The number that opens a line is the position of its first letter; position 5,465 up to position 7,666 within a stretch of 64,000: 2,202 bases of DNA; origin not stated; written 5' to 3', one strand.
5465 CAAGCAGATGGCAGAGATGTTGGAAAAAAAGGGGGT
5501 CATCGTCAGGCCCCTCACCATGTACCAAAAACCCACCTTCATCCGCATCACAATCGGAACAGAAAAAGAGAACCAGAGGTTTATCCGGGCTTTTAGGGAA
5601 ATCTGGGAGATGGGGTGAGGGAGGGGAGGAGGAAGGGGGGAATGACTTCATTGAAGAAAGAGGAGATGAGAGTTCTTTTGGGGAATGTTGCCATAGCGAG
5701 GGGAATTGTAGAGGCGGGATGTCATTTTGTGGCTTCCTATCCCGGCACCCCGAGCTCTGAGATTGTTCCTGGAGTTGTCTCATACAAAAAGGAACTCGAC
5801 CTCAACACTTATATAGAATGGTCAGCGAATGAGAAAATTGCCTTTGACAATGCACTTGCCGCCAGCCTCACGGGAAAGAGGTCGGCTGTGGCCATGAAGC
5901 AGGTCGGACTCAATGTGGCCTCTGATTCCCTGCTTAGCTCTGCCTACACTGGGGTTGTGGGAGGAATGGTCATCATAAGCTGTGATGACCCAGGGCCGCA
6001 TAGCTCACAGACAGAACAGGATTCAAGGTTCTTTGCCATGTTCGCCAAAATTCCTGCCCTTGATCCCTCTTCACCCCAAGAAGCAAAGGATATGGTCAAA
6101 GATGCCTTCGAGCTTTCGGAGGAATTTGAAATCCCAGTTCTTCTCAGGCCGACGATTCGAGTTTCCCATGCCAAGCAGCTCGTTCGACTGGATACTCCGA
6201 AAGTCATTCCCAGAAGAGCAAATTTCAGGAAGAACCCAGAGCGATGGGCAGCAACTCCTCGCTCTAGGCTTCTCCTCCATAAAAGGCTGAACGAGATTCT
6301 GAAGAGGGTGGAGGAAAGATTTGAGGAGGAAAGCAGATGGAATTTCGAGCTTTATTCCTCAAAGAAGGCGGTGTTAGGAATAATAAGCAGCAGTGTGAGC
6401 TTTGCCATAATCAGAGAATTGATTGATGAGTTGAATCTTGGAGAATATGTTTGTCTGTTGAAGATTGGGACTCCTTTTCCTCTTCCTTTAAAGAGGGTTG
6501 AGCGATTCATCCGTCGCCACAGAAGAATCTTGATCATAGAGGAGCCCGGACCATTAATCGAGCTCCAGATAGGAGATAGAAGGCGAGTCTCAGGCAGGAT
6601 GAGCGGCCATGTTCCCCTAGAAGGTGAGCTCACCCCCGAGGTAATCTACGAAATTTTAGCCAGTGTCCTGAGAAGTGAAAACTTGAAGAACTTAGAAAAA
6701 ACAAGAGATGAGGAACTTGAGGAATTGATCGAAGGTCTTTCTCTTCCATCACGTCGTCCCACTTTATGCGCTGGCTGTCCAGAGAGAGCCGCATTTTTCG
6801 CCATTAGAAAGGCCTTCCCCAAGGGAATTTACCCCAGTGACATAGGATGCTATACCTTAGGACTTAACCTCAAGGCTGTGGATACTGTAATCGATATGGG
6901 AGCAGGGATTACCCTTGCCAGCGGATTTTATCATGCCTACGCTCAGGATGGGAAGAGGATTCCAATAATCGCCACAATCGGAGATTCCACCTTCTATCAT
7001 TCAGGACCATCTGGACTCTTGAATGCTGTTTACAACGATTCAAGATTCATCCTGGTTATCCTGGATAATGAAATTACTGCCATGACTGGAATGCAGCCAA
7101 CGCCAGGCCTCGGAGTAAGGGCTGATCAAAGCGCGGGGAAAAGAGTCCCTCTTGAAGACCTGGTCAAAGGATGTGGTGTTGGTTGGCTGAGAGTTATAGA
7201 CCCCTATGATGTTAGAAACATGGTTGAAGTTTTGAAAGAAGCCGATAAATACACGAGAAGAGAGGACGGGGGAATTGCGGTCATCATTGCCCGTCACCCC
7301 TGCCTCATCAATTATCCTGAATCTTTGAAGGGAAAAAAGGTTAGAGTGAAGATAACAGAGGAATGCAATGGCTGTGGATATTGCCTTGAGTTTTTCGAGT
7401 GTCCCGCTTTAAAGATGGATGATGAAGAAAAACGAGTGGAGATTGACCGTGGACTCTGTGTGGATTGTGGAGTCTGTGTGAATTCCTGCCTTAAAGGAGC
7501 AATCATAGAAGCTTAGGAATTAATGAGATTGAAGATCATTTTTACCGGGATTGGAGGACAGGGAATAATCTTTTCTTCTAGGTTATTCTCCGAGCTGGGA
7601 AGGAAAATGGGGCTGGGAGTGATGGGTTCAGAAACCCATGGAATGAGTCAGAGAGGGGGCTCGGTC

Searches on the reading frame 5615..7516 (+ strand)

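Call 64: search_protein_families(library=pfam, proteins=[window:5615-7516:+], max_evalue=0.00001)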
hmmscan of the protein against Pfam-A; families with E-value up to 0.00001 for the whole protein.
window:5615-7516:+ (633 aa): 2 families
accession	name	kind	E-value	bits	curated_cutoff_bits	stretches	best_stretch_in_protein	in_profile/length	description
PF02775.26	TPP_enzyme_C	-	5.2e-15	56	21.9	1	409-544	1-141/151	Thiamine pyrophosphate enzyme, C-terminal TPP binding domain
PF01855.24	POR_N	-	1.6e-14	54.6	27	1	30-215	2-193/231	Pyruvate flavodoxin/ferredoxin oxidoreductase, thiamine diP-bdg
